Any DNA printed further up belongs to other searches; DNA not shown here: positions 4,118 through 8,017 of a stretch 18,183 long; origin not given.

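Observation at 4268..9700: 1810-aa protein with an unusual architecture: beta-rich N-terminus, ~800-aa helical middle, C-terminal AAA+ core and C-terminal tandem ~43-aa repeats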

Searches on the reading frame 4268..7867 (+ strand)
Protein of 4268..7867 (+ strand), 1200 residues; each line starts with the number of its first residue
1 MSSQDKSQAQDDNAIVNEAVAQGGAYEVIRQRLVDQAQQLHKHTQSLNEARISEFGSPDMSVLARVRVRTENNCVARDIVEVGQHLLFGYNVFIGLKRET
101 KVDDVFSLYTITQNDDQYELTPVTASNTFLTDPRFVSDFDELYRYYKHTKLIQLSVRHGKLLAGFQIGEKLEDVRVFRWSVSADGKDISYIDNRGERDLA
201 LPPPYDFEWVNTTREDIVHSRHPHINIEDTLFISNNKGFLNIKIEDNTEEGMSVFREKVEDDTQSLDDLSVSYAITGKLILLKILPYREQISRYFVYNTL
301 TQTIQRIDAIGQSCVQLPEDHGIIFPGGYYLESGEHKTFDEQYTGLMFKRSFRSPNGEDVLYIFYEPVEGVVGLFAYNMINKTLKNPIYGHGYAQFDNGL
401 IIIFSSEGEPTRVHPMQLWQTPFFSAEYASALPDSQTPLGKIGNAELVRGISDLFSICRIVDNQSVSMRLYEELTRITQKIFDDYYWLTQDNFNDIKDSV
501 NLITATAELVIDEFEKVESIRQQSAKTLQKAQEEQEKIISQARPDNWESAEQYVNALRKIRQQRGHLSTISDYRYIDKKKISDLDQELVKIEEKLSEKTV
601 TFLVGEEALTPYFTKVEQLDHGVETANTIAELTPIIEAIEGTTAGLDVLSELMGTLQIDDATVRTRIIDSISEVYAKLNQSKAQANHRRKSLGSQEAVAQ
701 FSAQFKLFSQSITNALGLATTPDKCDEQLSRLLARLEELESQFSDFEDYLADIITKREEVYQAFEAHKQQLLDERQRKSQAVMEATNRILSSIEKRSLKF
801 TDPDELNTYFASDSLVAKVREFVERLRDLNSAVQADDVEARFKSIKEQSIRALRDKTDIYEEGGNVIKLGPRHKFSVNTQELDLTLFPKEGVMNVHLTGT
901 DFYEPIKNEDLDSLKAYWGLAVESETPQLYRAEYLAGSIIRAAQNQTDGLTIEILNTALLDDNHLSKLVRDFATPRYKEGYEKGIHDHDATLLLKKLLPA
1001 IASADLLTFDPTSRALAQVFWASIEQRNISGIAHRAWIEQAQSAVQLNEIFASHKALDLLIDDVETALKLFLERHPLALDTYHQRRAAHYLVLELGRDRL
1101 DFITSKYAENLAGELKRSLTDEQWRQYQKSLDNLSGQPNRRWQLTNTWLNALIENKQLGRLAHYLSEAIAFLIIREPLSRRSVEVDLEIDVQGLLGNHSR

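Call 34: search_protein_representatives(protein=window:4268-7867:+)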
Query: 1200 residues. Proteins with E-value up to 0.001 (for the whole library): 1375; up to 1e-10: 956; up to 1e-30: 439. The best 150 are listed.
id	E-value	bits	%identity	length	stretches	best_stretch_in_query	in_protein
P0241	0.0e+00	1338.1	54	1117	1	17-1108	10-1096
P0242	0.0e+00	1264.9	50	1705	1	16-1199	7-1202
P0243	0.0e+00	1185.4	52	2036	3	100-1023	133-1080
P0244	0.0e+00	1115.4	47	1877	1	1-1200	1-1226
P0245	0.0e+00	1096.1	46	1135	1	22-1145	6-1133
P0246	0.0e+00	1076.7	47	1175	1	16-1157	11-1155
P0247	0.0e+00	1044.5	42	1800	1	21-1200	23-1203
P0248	0.0e+00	1040.8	45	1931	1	20-1155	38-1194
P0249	0.0e+00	1013.8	43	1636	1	9-1156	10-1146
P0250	4.2e-296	1001.6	42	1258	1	7-1200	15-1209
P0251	7.7e-293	990.8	44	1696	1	18-1198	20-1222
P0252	2.5e-288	975.9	60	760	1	5-717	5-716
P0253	6.7e-287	971.1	42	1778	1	16-1199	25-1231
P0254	2.3e-285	966.1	40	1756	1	22-1198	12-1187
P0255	3.2e-285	965.6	44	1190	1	18-1156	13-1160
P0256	7.3e-285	964.4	43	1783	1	7-1200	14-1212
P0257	1.3e-281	953.7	42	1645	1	18-1200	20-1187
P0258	1.5e-280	950.1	39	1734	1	17-1200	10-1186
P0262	1.7e-271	920.1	41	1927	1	15-1200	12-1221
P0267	5.9e-263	891.8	39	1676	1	4-1200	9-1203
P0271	7.7e-252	855.0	39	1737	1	21-1200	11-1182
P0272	1.2e-243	827.9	38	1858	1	22-1200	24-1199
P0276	5.8e-235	799.2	37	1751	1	20-1200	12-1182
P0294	1.2e-202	692.1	33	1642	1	10-1200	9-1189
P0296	1.8e-201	688.2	36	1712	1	24-1200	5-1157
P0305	1.4e-190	652.2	35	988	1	260-1200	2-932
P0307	3.6e-189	647.5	33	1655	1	21-1200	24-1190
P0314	8.8e-176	603.2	34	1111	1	220-1200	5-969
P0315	2.9e-174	598.2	39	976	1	337-1200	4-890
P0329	9.8e-161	553.4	34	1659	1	20-1200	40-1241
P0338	2.8e-152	525.3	33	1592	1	22-1200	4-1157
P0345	3.0e-145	502.1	37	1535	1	453-1200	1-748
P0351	1.1e-136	473.7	29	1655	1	22-1200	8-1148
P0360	8.5e-125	434.4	41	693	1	569-1200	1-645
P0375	4.4e-118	412.1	33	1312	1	399-1200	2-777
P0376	7.2e-117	408.1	37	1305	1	552-1200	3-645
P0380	2.7e-114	399.6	31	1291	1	354-1200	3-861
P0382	1.0e-111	391.1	42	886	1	671-1200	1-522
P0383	4.5e-111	388.9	26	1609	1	24-1180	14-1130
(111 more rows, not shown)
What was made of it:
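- On DUF3686 / 'DNA repair ATPase' family (BacE-type): Distant representatives match query residues from about 20 to about 1200 (call 34).
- Checked: Relatives at 26-50% identity match along the whole N-terminal 1200 aa (call 34).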

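Call 50: predict_structure(alignment_id=A3)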
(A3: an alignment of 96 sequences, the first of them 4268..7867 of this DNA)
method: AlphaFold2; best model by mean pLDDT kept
length: 1200 residues; sequences in the alignment: 96
mean_pLDDT: 78.7   pTM: 0.47
mean pLDDT of the five models: 78.7, 78.4, 74.9, 74.9, 72.9
residues with pLDDT >= 90: 250; 70-90: 690; 50-70: 185; < 50: 75
segments of 3 or more residues with pLDDT < 50: 1-10, 628-630, 686-707, 744-747, 857-882, 920-924
pLDDT, mean of each block of 10 residues (from residue 1): 39 55 68 90 92 80 86 85 88 69 89 81 86 89 82 86 85 85 85 66 80 88 88 85 80 80 83 91 91 90 87 86 88 82 80 81 86 89 86 86 79 88 77 77 85 89 72 87 88 89 87 73 81 86 70 76 82 78 86 77 67 73 58 63 64 56 63 68 50 32 48 66 76 74 52 75 77 77 82 78 75 77 81 82 80 51 37 38 60 68 74 63 59 90 87 91 90 71 73 92 90 94 79 84 89 88 94 90 94 92 91 93 93 90 95 90 93 82 84 78
secondary structure, 60 per line:
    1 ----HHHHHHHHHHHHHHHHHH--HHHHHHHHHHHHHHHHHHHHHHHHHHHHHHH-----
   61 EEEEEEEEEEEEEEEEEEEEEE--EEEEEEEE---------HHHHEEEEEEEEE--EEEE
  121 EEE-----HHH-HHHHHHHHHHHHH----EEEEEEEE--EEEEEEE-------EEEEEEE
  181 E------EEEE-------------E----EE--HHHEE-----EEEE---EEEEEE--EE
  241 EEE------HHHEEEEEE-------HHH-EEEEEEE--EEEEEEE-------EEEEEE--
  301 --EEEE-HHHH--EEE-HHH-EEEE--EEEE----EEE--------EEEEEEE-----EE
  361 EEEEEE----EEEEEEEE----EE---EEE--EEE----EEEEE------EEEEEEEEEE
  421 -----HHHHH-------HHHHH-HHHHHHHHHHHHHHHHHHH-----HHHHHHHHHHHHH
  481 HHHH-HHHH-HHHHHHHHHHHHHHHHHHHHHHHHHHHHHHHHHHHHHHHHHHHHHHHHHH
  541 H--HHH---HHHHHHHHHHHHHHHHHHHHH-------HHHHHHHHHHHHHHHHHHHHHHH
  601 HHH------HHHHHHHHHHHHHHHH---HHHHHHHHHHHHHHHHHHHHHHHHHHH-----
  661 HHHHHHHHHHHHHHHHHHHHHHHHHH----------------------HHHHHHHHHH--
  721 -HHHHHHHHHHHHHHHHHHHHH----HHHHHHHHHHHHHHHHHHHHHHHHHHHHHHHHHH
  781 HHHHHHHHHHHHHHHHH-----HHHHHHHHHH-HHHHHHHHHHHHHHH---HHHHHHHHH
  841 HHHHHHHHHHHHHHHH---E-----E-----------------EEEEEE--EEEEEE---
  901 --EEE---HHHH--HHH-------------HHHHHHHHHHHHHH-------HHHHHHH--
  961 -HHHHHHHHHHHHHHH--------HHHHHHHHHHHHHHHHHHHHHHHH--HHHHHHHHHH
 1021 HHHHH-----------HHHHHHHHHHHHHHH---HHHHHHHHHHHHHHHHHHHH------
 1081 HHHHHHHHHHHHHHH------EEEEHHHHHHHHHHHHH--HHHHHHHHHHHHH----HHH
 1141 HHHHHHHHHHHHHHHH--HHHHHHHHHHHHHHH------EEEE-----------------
elements in order (helices of 4 or more, strands of 3 or more residues): H5-22 H25-55 E61-82 E85-92 H102-105 E106-114 E117-123 H133-145 E150-157 E160-166 E174-181 E188-191 E224-227 E231-236 E239-243 E253-258 E270-276 E279-285 E293-298 E303-306 H308-311 E314-316 E322-325 E328-331 E336-338 E347-353 E359-366 E371-378 E388-390 E393-395 E400-404 E411-420 H426-430 H438-442 H444-462 H468-484 H486-489 H491-541 H550-570 H578-603 H610-625 H629-655 H661-686 H709-718 H722-742 H747-797 H803-812 H814-828 H832-856 E884-889 E892-897 E903-905 H909-912 H931-944 H952-958 H962-976 H985-1008 H1011-1025 H1037-1051 H1055-1074 H1081-1095 E1102-1105 H1106-1118 H1121-1133 H1138-1156 H1159-1173 E1180-1183
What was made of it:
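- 4439..5542 (+): Beta-propeller, aa 58-425 (core of Pfam DUF3686), about seven four-stranded blades. 27-28 strands in the AF2 model (call 50).
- Checked: Aa 426-1255 are mainly helical (AF2 model of aa 1-1200, mean pLDDT 78.7, call 50).
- The protein has very large non-catalytic regions (call 50).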

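Call 53: fold_search(model_id=the predicted structure, library=pdb)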
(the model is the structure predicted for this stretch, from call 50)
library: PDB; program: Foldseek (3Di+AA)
matches with E <= 10: 557; with E <= 0.001: 50
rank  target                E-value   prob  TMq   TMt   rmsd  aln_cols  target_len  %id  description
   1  7tbl_A5               2.9e-07  0.99  0.11  0.10  50.4      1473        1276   10  Composite structure of the human nuclear pore complex (NPC) cytoplasmic face generated with a 12A cryo-ET map of the  (released 2022-06-22)
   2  7tbk_A5               5.8e-07  0.99  0.11  0.10  50.4      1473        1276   10  Composite structure of the dilated human nuclear pore complex (NPC) symmetric core generated with a 37A in situ cryo- (released 2022-06-15)
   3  8hmf_E                7.2e-07  1.00  0.13  0.13  43.1      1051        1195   11  head module state 2 of Tetrahymena IFT-A (released 2023-06-14)
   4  9n73_LI               8.4e-06  0.99  0.10  0.17  34.2       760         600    9  SSU processome maturation and disassembly, State G (released 2025-10-29)
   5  8f5p_B                9.6e-06  0.98  0.10  0.10  39.6       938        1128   11  Structure of Leishmania tarentolae IFT-A (state 2) (released 2022-12-21)
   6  8cdd_B                5.6e-05  1.00  0.13  0.34  16.8       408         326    6  PfRH5-PfCyRPA-PfRIPR complex from Plasmodium falciparum bound to antibody Cy.003 (released 2023-10-25)
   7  5mc6_k                6.9e-05  1.00  0.11  0.24  17.9       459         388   10  Cryo-EM structure of a native ribosome-Ski2-Ski3-Ski8 complex from S. cerevisiae (released 2017-01-18)
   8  8j07_i4               6.9e-05  1.00  0.12  0.14  175.7       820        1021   11  96nm repeat of human respiratory doublet microtubule and associated axonemal complexes (released 2023-07-26)
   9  7k58_C                7.5e-05  0.72  0.09  0.04  62.2      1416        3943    9  Structure of outer-arm dyneins bound to microtubule with microtubule binding state 1(MTBS-1) (released 2021-09-29)
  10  7pi2_D                8.6e-05  1.00  0.12  0.32  16.5       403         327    8  PfCyRPA bound to monoclonal antibody Cy.003 Fab fragment (released 2022-02-09)
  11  9ltj_B                8.9e-05  1.00  0.11  0.15  17.6       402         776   12  Cryo-EM structure of DDB1-DDA1-DET1 complex (released 2026-01-28)
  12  7pi2_J                1.2e-04  1.00  0.12  0.31  16.6       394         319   10  PfCyRPA bound to monoclonal antibody Cy.003 Fab fragment (released 2022-02-09)
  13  8i7o_P1               1.2e-04  0.93  0.07  0.12  24.7       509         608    9  In situ structure of axonemal doublet microtubules in mouse sperm with 16-nm repeat (released 2023-10-11)
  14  8qcb_C                1.3e-04  1.00  0.11  0.26  17.2       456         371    8  CryoEM structure of a S. Cerevisiae Ski2387 complex in the open state (released 2023-11-08)
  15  5uw6_D                1.6e-04  0.99  0.10  0.14  24.0       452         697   12  PCY1 in Complex with Follower Peptide and Covalent Inhibitor ZPP (released 2017-05-31)
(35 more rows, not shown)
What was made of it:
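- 4439..5542 (+): Foldseek matches to propellers at probability 0.99-1.0 (call 53).
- Tried and rejected: Foldseek of the N-terminal model matched Nup, IFT-A, COPI and clathrin chains (call 53).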

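Call 55: find_homologous_proteins(query=P0383, max_evalue=0.00001)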
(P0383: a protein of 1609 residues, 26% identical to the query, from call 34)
Query P0383 (1609 aa): 159 proteins with E <= 0.00001 among 8000 candidates; the best 120 are listed.
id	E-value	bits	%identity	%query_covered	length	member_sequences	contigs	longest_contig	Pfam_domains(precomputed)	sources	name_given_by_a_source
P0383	0.0e+0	3582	100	100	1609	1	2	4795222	PF12458.14,PF00004.36,PF13401.13,PF07728.21,PF25472.2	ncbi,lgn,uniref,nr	ncbi:DNA repair ATPase [Aureibacter tunicatorum]|uniref:ATPase family associated with various cellul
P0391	0.0e+0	1179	36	99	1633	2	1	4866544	PF12458.14,PF00004.36,PF25472.2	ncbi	ncbi:DNA repair ATPase [Fulvitalea axinellae]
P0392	0.0e+0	1167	36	98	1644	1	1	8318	PF12458.14,PF00004.36,PF07728.21,PF25472.2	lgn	-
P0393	0.0e+0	1154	36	99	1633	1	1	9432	PF12458.14,PF00004.36,PF05496.19,PF07728.21,PF25472.2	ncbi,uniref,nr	ncbi:AAA family ATPase [Fulvivirga sp. RKSG066]|uniref:DNA repair ATPase n=1 Tax=Fulvivirga aurantia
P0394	0.0e+0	1143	36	100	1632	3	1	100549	PF12458.14,PF00004.36,PF25472.2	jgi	jgi:hypothetical protein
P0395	0.0e+0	1138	36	99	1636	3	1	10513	PF12458.14,PF00004.36,PF05496.19,PF07728.21,PF25472.2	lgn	-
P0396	0.0e+0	1126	35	99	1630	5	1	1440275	PF12458.14,PF00004.36,PF25472.2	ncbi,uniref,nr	ncbi:AAA family ATPase [Hymenobacter sp. HMF4947]|uniref:AAA family ATPase n=1 Tax=Hymenobacter gink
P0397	0.0e+0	1121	37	99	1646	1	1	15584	PF12458.14,PF00004.36,PF07728.21,PF25472.2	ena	-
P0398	0.0e+0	1115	35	99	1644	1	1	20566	PF12458.14,PF00004.36,PF07728.21,PF25472.2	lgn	-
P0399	0.0e+0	1109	36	100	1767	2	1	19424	PF12458.14,PF00004.36,PF07728.21,PF25472.2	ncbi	ncbi:MAG: DNA repair ATPase [Verrucomicrobiota bacterium]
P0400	0.0e+0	1104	36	99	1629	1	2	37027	PF12458.14,PF00004.36,PF07728.21,PF25472.2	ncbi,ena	-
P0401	0.0e+0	1101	36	99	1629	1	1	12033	PF12458.14,PF00004.36,PF25472.2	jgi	jgi:hypothetical protein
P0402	0.0e+0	1099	35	99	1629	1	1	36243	PF12458.14,PF00004.36,PF13401.13,PF25472.2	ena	-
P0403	0.0e+0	1098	35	100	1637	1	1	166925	PF12458.14,PF00004.36,PF25472.2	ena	-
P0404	0.0e+0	1096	36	99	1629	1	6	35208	PF12458.14,PF00004.36,PF07728.21,PF25472.2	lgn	-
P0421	0.0e+0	1054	35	99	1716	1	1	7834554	PF12458.14,PF00004.36,PF07728.21,PF25472.2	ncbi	ncbi:DNA repair ATPase [Verrucomicrobiota bacterium sgz303538]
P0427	0.0e+0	1049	34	100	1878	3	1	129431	PF12458.14,PF00004.36,PF05496.19,PF07728.21,PF25472.2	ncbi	ncbi:MAG: DNA repair ATPase [Sumerlaeia bacterium]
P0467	5.5e-288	977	34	99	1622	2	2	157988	PF12458.14,PF00004.36,PF07728.21,PF25472.2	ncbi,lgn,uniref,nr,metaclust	ncbi:DNA repair ATPase [Dysgonomonas macrotermitis]|uniref:ATPase family associated with various cel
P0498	1.3e-280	953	32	99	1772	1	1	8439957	PF12458.14,PF00004.36,PF07728.21,PF25472.2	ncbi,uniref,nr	ncbi:DNA repair ATPase [Aureliella helgolandensis]|uniref:ATPase involved in DNA repair n=1 Tax=Aure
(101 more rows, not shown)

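Call 56: find_encoding_contigs(protein=P0383, flank=8000, max_places=1)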
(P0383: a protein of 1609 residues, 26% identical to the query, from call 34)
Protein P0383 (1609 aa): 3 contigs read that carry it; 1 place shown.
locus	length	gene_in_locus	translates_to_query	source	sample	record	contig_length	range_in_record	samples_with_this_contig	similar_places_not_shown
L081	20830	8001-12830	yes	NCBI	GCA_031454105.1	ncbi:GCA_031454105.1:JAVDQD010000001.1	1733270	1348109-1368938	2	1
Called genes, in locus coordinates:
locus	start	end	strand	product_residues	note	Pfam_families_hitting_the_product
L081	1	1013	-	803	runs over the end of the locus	PF13620:CarboxypepD_reg, PF13715:CarbopepD_reg_2, PF07715:Plug, PF00593:TonB_dep_Rec_b-barrel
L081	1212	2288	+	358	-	PF02805:Ada_Zn_binding, PF12833:HTH_18, PF01035:DNA_binding_1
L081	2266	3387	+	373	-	PF01035:DNA_binding_1, PF00730:HhH-GPD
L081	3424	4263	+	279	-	PF13714:PEP_mutase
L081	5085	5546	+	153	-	PF01928:CYTH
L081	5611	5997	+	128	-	PF00166:Cpn10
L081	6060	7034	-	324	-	PF00490:ALAD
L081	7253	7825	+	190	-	PF07929:PRiA4_ORF3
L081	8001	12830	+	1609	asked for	PF12458:DUF3686, PF07728:AAA_5 (faint), PF25472:DUF7902, PF00004:AAA (weak), PF13401:AAA_22 (faint)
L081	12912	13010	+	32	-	-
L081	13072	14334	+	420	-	PF03193:RsgA_GTPase (faint), PF13167:GTP-bdg_N, PF16360:GTP-bdg_M, PF00503:G-alpha (faint), PF00025:Arf (weak), PF01926:MMR_HSR1, PF02421:FeoB_N (weak), PF04670:Gtr1_RagA (weak), +1 more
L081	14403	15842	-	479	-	PF00224:PK, PF02887:PK_C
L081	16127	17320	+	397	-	-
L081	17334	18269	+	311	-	PF00294:PfkB, PF08543:Phos_pyr_kin (weak)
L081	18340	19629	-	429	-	PF06068:TIP49 (faint), PF05496:RuvB_N, PF01078:Mg_chelatase (faint), PF00004:AAA, PF13173:AAA_14, PF20720:nSTAND3 (weak), PF16193:AAA_assoc_2, PF12002:MgsA_C, +2 more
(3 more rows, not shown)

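Call 57: find_encoding_contigs(protein=P0498, flank=8000, max_places=1)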
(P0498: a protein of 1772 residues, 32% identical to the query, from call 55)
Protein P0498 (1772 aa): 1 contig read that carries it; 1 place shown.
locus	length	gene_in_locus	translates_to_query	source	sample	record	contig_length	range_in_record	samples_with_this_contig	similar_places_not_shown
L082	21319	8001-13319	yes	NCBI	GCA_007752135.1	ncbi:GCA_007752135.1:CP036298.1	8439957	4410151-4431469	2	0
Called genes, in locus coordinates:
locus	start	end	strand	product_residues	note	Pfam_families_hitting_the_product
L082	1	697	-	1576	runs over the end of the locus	PF04151:PPC (faint), PF22359:Big-like (faint), PF07583:PSCyt2, PF07587:PSD1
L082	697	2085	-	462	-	PF07394:DUF1501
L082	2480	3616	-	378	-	-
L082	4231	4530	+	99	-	-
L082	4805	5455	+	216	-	-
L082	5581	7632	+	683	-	-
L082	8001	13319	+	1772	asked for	PF12458:DUF3686, PF25472:DUF7902, PF00004:AAA (weak), PF07728:AAA_5 (weak)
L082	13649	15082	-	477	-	PF13291:ACT_4 (weak), PF00390:malic, PF03949:Malic_M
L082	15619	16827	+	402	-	PF13439:Glyco_transf_4, PF13579:Glyco_trans_4_4, PF20706:GT4-conflict, PF00534:Glycos_transf_1, PF13692:Glyco_trans_1_4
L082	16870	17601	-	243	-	PF13472:Lipase_GDSL_2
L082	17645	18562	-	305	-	PF13424:TPR_12 (faint), PF00515:TPR_1 (faint), PF07719:TPR_2 (faint), PF13432:TPR_16 (faint)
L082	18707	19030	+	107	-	PF20593:DUF6793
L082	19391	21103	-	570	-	PF03460:NIR_SIR_ferr, PF01077:NIR_SIR, PF03460:NIR_SIR_ferr, PF01077:NIR_SIR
